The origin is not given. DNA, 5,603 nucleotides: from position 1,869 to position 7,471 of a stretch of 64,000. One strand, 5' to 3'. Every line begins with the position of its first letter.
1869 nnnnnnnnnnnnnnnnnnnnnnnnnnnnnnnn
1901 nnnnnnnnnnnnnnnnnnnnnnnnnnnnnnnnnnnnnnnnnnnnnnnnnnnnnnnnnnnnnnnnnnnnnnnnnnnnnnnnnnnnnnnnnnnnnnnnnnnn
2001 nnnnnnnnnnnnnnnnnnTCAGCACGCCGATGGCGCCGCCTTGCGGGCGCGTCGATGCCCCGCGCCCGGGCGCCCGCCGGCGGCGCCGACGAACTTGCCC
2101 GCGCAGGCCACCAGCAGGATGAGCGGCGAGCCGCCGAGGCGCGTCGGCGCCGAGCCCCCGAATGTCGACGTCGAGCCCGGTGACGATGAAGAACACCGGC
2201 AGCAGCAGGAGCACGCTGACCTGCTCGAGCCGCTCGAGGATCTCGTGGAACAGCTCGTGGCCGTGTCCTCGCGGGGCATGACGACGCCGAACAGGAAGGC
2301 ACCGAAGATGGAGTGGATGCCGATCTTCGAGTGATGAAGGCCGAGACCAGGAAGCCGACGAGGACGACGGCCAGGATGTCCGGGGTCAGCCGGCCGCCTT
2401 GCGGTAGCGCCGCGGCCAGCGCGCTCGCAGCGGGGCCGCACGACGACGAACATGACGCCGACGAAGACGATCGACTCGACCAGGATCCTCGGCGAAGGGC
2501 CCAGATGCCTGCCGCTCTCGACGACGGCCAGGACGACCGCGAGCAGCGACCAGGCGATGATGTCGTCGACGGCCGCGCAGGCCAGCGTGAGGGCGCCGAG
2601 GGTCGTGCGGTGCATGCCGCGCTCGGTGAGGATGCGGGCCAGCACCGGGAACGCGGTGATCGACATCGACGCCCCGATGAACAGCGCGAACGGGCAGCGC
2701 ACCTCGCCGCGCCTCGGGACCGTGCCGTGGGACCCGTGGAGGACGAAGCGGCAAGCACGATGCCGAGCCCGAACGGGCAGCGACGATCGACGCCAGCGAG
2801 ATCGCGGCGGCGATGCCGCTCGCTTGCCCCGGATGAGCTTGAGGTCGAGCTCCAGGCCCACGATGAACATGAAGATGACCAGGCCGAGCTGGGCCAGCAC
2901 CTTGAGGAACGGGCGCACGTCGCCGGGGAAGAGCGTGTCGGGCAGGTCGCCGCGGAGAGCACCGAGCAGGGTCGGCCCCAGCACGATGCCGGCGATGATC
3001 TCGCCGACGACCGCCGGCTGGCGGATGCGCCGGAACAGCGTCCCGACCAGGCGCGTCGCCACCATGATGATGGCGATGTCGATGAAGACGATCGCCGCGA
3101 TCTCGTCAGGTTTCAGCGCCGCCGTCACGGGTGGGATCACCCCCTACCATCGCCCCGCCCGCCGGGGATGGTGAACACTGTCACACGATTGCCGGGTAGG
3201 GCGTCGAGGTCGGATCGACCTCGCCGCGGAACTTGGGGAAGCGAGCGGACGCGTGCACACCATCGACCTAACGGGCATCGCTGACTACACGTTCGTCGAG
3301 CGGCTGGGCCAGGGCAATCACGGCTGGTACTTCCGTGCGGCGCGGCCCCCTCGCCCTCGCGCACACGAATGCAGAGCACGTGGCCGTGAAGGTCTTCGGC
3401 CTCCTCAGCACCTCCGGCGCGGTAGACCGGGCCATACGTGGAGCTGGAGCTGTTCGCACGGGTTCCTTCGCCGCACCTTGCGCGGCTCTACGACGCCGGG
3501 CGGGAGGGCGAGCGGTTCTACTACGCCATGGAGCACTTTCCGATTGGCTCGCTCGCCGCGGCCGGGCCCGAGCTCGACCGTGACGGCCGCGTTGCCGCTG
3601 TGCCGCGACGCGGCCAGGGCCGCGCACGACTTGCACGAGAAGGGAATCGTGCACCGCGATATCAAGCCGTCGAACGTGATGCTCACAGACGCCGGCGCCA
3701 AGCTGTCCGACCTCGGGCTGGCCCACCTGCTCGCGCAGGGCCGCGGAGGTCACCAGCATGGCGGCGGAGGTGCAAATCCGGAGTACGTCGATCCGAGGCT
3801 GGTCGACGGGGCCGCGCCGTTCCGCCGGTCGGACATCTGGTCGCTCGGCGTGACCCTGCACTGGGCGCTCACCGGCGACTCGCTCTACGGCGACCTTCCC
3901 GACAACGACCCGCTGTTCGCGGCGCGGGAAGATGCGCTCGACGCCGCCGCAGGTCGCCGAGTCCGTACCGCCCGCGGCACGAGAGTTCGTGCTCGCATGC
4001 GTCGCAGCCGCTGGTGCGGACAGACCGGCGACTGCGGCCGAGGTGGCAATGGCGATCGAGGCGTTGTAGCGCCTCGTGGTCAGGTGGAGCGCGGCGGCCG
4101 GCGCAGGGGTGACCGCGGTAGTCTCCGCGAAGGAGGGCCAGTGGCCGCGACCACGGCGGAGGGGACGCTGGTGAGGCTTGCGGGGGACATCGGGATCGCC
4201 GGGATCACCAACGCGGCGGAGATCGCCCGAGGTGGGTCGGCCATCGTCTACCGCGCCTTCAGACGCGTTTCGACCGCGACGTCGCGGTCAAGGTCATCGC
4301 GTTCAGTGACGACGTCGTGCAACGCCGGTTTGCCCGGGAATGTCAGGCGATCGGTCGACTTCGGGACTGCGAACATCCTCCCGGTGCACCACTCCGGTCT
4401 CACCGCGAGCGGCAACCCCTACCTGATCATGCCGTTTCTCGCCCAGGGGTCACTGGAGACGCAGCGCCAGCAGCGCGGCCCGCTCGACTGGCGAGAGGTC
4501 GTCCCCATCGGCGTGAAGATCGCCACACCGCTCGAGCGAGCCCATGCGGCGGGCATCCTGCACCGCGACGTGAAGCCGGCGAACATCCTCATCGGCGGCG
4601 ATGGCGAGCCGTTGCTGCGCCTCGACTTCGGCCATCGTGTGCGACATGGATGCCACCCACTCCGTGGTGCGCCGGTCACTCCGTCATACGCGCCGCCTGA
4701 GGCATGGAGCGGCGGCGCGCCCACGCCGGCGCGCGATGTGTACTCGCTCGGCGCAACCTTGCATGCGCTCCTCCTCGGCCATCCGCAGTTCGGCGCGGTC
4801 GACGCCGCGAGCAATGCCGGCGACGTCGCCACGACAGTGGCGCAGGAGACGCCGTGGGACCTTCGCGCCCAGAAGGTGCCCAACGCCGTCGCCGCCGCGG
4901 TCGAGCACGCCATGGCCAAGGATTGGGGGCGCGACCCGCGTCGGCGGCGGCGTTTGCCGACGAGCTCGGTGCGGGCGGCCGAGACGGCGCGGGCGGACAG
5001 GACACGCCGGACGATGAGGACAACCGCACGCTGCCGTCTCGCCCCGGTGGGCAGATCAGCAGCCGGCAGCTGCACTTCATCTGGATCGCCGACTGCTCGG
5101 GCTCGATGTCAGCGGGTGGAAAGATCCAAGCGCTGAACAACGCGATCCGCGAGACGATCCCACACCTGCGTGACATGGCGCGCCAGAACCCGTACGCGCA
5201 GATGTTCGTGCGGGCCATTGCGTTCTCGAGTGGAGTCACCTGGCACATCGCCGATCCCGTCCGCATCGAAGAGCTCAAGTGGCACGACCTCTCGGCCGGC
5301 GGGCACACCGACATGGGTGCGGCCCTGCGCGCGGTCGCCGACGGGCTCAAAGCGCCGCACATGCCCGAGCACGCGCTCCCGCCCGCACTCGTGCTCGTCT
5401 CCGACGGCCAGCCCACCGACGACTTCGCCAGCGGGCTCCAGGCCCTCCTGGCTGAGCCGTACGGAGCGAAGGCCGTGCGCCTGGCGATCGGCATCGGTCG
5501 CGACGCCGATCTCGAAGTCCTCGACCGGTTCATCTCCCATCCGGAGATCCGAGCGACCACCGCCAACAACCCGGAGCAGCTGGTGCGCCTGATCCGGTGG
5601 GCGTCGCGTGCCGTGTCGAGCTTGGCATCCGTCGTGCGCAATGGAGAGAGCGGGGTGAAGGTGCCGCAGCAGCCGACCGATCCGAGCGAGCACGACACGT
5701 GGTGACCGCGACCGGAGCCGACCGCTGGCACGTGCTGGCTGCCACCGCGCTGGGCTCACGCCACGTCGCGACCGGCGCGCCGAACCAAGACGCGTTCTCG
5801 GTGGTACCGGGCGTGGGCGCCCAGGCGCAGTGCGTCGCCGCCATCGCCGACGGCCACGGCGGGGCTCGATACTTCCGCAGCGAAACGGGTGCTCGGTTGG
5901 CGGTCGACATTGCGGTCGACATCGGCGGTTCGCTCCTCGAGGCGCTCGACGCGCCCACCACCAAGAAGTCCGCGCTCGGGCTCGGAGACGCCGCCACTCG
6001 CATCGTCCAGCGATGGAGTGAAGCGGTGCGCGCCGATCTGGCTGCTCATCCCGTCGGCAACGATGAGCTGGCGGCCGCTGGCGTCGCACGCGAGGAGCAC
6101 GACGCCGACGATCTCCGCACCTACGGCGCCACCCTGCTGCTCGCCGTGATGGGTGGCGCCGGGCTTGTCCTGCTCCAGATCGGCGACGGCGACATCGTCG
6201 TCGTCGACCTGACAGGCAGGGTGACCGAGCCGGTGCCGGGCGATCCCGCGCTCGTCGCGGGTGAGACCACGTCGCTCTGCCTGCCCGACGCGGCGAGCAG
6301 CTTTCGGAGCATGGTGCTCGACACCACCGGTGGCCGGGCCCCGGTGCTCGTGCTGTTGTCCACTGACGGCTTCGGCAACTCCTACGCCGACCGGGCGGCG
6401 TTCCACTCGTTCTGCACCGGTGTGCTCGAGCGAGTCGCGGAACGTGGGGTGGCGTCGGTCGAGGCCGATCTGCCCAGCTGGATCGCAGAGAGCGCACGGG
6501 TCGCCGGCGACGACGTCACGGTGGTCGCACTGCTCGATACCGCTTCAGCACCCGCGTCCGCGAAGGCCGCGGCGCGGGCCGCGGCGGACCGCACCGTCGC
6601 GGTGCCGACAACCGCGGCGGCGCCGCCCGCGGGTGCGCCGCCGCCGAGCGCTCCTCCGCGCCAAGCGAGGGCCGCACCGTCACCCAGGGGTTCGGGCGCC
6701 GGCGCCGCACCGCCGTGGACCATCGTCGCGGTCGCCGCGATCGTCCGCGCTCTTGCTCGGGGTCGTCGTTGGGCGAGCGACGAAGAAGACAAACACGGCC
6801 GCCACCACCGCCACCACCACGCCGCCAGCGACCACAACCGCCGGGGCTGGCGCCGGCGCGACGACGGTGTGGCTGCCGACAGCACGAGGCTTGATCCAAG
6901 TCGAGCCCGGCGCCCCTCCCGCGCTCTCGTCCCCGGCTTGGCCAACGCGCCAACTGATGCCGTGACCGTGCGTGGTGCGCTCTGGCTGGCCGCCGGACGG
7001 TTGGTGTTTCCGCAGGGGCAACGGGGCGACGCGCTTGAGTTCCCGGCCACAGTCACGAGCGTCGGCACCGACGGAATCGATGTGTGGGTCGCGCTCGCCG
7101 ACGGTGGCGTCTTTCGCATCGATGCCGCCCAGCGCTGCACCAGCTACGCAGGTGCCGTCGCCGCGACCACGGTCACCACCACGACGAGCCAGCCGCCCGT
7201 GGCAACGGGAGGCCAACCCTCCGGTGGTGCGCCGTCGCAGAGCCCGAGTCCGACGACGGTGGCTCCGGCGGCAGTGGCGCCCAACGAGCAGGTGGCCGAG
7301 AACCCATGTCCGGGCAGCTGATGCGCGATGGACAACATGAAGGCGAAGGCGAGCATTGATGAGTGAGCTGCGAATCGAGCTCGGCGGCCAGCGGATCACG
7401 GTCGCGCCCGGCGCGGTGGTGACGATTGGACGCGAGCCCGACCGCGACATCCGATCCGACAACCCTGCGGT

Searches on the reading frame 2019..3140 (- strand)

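Call 11: search_protein_families(library=pfam, proteins=[window:2019-3140:-], max_evalue=0.01)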
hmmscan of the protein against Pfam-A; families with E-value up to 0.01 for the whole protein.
window:2019-3140:- (373 aa): 1 family
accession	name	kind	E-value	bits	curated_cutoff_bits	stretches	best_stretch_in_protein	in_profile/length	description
PF00999.27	Na_H_Exchanger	-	6.1e-28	98.2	26.2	1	29-236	4-189/375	Sodium/hydrogen exchanger, transmembrane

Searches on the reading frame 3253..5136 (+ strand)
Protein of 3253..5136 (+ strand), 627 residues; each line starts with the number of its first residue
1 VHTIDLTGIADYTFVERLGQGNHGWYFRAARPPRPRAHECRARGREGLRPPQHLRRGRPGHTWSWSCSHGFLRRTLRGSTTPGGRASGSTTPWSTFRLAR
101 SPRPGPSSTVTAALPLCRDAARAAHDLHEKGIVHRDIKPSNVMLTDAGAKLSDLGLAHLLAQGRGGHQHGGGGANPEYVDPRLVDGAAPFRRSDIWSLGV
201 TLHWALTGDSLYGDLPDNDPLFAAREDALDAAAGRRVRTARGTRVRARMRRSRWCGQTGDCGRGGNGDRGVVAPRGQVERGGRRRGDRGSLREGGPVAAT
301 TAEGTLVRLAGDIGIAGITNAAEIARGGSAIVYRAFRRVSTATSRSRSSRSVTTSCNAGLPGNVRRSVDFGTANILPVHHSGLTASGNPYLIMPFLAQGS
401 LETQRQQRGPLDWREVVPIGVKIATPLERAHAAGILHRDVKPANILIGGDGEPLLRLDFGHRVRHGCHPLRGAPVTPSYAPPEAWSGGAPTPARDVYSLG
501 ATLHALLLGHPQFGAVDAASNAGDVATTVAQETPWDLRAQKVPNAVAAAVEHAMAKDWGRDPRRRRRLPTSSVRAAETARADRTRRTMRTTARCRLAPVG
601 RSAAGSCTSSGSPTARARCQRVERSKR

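Call 11: search_protein_families(library=pfam, proteins=[window:3253-5136:+], max_evalue=0.01)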
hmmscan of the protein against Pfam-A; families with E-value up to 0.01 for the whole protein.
window:3253-5136:+ (627 aa): 7 families
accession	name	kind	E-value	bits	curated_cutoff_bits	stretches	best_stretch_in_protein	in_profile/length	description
PF00069.31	Pkinase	-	4.2e-39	135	31.7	2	385-522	69-206/263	Protein kinase domain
PF07714.23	PK_Tyr_Ser-Thr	-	3.5e-24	86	23.1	2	68-217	84-210/258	Protein tyrosine and serine/threonine kinase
PF17667.7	Pkinase_fungal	-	5.6e-07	29.1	24.1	1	111-157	286-339/387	Fungal protein kinase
PF14531.12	Kinase-like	-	3.2e-05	23.8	25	0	115-204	149-243/289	Kinase-like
PF01636.29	APH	-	9.4e-05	22.7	23.2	0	121-148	157-185/239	Phosphotransferase enzyme family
PF06293.20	Kdo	-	0.00068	19.6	21.3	0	118-148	125-155/207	Lipopolysaccharide kinase (Kdo/WaaP) family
PF13095.12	FTA2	-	0.0069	16.5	30.2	0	121-157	181-213/214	Kinetochore Sim4 complex subunit FTA2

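Call 19: search_protein_families(library=padloc, proteins=[window:3253-5136:+], max_evalue=0.01)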
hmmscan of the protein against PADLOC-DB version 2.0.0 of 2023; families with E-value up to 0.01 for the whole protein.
window:3253-5136:+ (627 aa): 34 families (the best 25 are shown)
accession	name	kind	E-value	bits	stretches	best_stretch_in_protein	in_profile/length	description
PDLC04042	PD-T4-6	-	3.5e-50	169.3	2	323-581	16-278/292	-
PDLC04053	PD-T4-6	-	7.8e-50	168.1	2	324-592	17-288/311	-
PDLC04054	PD-T4-6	-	7.6e-47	158.4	2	315-613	9-309/347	-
PDLC04138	mad6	-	2.9e-46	156.6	2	374-534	113-277/659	mads_6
PDLC04043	PD-T4-6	-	6.7e-42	142.1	2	372-584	74-286/452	-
PDLC04039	PD-T4-6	-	1.9e-41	140.6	2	324-608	22-309/458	-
PDLC04047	PD-T4-6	-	2.8e-40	136.4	2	323-557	17-254/327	-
PDLC04041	PD-T4-6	-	8.2e-36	122.2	2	322-560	34-278/443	-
PDLC04061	PD-T4-6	-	1.7e-34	118.2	2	373-558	76-266/510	-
PDLC04052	PD-T4-6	-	5.7e-32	109.5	2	388-591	87-292/496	-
PDLC04057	PD-T4-6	-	2.8e-31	107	2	373-557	68-252/443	-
PDLC04064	PD-T4-6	-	3.2e-31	106.6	2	116-209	124-217/369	-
PDLC04060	PD-T4-6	-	3.4e-30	103.4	2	372-557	67-251/486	-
PDLC04044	PD-T4-6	-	4.8e-30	102.9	2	384-519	108-245/372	-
PDLC04040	PD-T4-6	-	8.2e-30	102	2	387-606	76-295/547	-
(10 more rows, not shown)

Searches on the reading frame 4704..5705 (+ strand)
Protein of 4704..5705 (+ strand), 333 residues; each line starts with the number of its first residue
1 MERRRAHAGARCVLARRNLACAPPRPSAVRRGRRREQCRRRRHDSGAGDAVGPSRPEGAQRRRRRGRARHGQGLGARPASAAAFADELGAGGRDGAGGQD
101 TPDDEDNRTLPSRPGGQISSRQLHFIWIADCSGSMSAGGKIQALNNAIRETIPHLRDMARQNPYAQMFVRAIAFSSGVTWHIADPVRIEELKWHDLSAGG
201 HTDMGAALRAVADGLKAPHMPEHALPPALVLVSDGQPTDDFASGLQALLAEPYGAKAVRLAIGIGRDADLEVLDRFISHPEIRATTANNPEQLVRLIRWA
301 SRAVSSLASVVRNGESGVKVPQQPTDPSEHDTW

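Call 11: search_protein_families(library=pfam, proteins=[window:4704-5705:+], max_evalue=0.01)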
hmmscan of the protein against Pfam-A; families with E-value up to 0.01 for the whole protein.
window:4704-5705:+ (333 aa): 3 families
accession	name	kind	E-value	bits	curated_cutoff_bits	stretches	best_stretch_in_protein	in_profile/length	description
PF13519.12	VWA_2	-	2.8e-05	25.1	27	1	127-236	3-107/107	von Willebrand factor type A domain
PF00092.34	VWA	-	0.00017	22.3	23.8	1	195-293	72-168/174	von Willebrand factor type A domain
PF05762.20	VWA_CoxE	-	0.00044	20.2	26.4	1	119-243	53-167/222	VWA domain containing CoxE-like protein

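Call 19: search_protein_families(library=padloc, proteins=[window:4704-5705:+], max_evalue=0.01)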
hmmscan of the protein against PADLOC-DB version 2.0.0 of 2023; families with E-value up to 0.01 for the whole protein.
window:4704-5705:+ (333 aa): 0 families

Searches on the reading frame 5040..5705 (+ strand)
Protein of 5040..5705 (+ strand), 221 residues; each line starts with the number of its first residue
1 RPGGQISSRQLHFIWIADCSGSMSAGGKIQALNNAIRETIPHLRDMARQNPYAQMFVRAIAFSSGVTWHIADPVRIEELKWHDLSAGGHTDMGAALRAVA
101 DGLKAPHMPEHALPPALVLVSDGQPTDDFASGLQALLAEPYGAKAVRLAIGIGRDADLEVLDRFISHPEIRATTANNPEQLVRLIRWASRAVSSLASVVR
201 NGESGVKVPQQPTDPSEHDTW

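Call 54: search_protein_families(library=ncbifam, proteins=[window:5040-5705:+], max_evalue=0.01)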
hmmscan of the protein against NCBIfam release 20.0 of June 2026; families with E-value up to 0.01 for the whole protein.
window:5040-5705:+ (221 aa): 1 family
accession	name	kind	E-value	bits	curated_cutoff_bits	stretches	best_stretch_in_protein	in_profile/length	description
TIGR02442.1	Cob-chelat-sub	hypoth_equivalog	0.00032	19.3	779.45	1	13-125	475-583/641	putative cobaltochelatase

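Call 55: search_dna_similar(query=window:5040-5705:+, collection=plasmids, mode=protein, max_rows=25, max_evalue=0.00001)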
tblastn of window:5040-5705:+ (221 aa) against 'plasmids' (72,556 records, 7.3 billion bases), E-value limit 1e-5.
Records with a match: 2263; places in all: 3271; records where one place covers at least 80% of the query: 73.
Best place of each record, by identity: <60% 2263.
By first word of the organism name: Klebsiella 995; Escherichia 427; Enterobacter 350; Salmonella 350; Citrobacter 65; Raoultella 20; Leclercia 14; Serratia 7; Shigella 3; Cronobacter 3; and 23 more.
By predicted mobility (MOB-suite, as given by PLSDB): conjugative 1539; non-mobilizable 686; mobilizable 38.
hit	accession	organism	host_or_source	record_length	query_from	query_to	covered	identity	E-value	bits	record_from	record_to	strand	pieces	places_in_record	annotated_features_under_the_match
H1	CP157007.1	Methylomonas sp. AM2-LC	-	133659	1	185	84%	55.1%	4e-63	218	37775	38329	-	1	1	record has no annotation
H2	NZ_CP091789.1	Prevotella sp. E2-28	Ovis aries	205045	9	185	80%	40.8%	3e-32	130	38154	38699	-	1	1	VWA domain-containing protein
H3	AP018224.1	Nostoc linckia NIES-25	-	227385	2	182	82%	38.3%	4e-22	100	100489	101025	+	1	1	von Willebrand factor type A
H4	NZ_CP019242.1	Rhodoferax antarcticus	Whole organism,environment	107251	9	185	80%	36.0%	6e-18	89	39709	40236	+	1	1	VWA domain-containing protein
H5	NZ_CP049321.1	Caballeronia sp. SBC2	whole organism,soil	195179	8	185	81%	35.2%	4e-21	98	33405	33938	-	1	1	VWA domain-containing protein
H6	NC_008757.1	Polaromonas naphthalenivorans CJ2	-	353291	8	164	71%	39.8%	1e-13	76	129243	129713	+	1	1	VWA domain-containing protein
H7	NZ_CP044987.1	Deinococcus sp. AJ005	single cell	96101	9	185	80%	34.6%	3e-19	93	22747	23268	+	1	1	VWA domain-containing protein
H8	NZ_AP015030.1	Pseudomonas putida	-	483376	7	185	81%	34.1%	4e-15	81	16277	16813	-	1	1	VWA domain-containing protein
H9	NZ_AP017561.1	Pseudanabaena sp. ABRG5-3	-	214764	7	167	73%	36.3%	4e-18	89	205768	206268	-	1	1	VWA domain-containing protein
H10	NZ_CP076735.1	Photobacterium damselae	fish,whole organism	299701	8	185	81%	32.8%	1e-15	82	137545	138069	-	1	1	VWA domain-containing protein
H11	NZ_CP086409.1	Enterobacter cloacae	water,water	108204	7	164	71%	35.8%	6e-18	89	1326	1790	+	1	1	VWA domain-containing protein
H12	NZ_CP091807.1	Klebsiella quasipneumoniae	Homo sapiens,anal swab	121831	7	164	71%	35.8%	6e-18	89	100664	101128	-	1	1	VWA domain-containing protein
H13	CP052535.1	Klebsiella pneumoniae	Homo sapiens,blood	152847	7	164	71%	35.8%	6e-18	89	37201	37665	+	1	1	VWA domain-containing protein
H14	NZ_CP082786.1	Klebsiella quasipneumoniae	Eclectus roratus,Faeces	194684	7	164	71%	35.8%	6e-18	89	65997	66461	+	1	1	VWA domain-containing protein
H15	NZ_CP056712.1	Enterobacter asburiae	culture,Freshwater sample from upstream ...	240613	7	164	71%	35.8%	6e-18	89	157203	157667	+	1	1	VWA domain-containing protein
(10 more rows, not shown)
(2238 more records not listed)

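Call 56: get_annotated_region(hit=H13, flank=6000)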
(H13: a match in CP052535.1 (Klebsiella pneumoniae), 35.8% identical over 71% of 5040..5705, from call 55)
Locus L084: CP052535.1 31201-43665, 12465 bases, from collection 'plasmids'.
description: Klebsiella pneumoniae strain B16KP0157 plasmid pB16KP0157-2, complete sequence
organism: Klebsiella pneumoniae (NCBI taxid 573)
taxonomy: Bacteria; Pseudomonadota; Gammaproteobacteria; Enterobacterales; Enterobacteriaceae; Klebsiella; Klebsiella pneumoniae
host: -; source: Homo sapiens,blood; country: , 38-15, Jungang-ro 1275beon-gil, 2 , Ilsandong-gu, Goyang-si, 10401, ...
typing (MOB-suite, as given by PLSDB): conjugative; replicon IncFIA,IncFII; relaxase MOBF,MOBF; mating-pair formation MPF_F
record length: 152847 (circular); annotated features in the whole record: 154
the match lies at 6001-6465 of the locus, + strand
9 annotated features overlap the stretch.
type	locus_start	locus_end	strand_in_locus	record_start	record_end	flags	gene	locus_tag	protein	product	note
CDS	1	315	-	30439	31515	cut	-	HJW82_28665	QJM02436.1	IS110 family transposase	-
CDS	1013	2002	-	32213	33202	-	-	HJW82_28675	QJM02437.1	tyrosine-type recombinase/integrase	-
CDS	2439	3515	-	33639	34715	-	-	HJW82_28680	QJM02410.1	hypothetical protein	-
CDS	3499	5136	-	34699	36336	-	-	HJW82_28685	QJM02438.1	AAA family ATPase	-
CDS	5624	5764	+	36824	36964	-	-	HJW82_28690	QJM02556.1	hypothetical protein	-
CDS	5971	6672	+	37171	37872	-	-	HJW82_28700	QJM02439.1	VWA domain-containing protein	-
CDS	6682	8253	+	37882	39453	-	-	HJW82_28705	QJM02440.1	hypothetical protein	-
CDS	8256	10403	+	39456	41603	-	-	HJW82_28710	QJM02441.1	AAA family ATPase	-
CDS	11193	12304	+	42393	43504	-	-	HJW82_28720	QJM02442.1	IS3 family transposase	-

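Call 57: get_annotated_region(hit=H7, flank=6000)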
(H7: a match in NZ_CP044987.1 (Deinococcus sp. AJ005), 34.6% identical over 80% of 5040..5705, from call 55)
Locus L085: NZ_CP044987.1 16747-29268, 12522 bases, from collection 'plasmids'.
description: Deinococcus sp. AJ005 plasmid p96k, complete sequence
organism: Deinococcus sp. AJ005 (NCBI taxid 2652443)
taxonomy: Bacteria; Deinococcota; Deinococci; Deinococcales; Deinococcaceae; Deinococcus; Deinococcus sp. AJ005
host: -; source: single cell; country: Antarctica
typing (MOB-suite, as given by PLSDB): non-mobilizable
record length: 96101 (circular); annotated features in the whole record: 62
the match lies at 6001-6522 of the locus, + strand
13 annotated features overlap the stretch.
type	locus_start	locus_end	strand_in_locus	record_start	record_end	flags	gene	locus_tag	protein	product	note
CDS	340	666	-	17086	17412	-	-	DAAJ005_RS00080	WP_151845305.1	hypothetical protein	-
CDS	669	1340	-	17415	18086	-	-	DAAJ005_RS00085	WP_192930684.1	AAA family ATPase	-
CDS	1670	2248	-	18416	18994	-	-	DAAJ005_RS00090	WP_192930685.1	PIN domain-containing protein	-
CDS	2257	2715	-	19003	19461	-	-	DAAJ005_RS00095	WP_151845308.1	helix-turn-helix domain-containing protein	-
CDS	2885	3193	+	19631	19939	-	-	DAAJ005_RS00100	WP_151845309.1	HNH endonuclease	-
CDS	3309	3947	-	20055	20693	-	-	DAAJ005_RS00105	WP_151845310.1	type IV toxin-antitoxin system AbiEi family antitoxin domain-containing protein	-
CDS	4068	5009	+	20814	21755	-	-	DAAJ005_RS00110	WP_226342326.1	tyrosine-type recombinase/integrase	GO:0015074 - DNA integration [Evidence IEA]; GO:0006310 - DNA recombination [Evidence IEA]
CDS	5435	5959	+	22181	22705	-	-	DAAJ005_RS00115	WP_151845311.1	hypothetical protein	-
CDS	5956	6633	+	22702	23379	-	-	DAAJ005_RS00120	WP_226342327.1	VWA domain-containing protein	-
CDS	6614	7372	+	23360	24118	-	-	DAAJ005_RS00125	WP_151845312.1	protein phosphatase 2C domain-containing protein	-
CDS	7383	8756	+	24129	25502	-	-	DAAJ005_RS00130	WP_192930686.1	hypothetical protein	-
CDS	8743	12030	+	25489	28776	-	-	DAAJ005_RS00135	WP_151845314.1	AAA domain-containing protein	-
CDS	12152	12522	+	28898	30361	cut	-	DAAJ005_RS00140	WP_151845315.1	hypothetical protein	-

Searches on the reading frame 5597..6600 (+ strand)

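Call 54: search_protein_families(library=ncbifam, proteins=[window:5597-6600:+], max_evalue=0.01)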
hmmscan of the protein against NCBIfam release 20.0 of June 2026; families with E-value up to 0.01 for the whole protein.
window:5597-6600:+ (334 aa): 1 family
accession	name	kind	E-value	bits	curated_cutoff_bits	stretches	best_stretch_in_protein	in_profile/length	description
NF033484.1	Stp1_PP2C_phos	equivalog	0.0058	16.2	230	0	160-204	74-118/232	Stp1/IreP family PP2C-type Ser/Thr phosphatase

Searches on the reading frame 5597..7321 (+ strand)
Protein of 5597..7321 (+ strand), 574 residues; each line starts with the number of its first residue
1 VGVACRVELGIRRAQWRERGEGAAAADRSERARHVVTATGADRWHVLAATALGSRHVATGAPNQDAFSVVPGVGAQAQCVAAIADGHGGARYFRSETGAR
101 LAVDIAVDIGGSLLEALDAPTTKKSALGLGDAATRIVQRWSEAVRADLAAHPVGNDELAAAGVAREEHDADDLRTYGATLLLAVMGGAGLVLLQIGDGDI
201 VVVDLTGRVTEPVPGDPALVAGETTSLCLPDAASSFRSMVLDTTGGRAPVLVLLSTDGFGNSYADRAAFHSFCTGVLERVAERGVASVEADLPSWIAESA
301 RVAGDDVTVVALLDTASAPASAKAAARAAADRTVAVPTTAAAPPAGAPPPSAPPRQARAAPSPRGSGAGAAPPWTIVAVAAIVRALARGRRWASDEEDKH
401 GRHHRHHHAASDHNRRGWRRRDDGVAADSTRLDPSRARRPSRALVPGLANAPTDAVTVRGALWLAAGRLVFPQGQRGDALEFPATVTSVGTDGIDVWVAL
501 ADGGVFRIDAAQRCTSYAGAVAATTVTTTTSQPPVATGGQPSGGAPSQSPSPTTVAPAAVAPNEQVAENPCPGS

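Call 11: search_protein_families(library=pfam, proteins=[window:5597-7321:+], max_evalue=0.01)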
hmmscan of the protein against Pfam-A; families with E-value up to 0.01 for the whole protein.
window:5597-7321:+ (574 aa): 1 family
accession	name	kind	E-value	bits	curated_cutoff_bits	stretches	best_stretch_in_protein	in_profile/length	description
PF13672.11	PP2C_2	-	2e-34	119.4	24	1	53-294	2-206/209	Protein phosphatase 2C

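Call 19: search_protein_families(library=padloc, proteins=[window:5597-7321:+], max_evalue=0.01)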
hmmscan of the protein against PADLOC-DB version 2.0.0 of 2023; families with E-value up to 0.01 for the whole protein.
window:5597-7321:+ (574 aa): 0 families
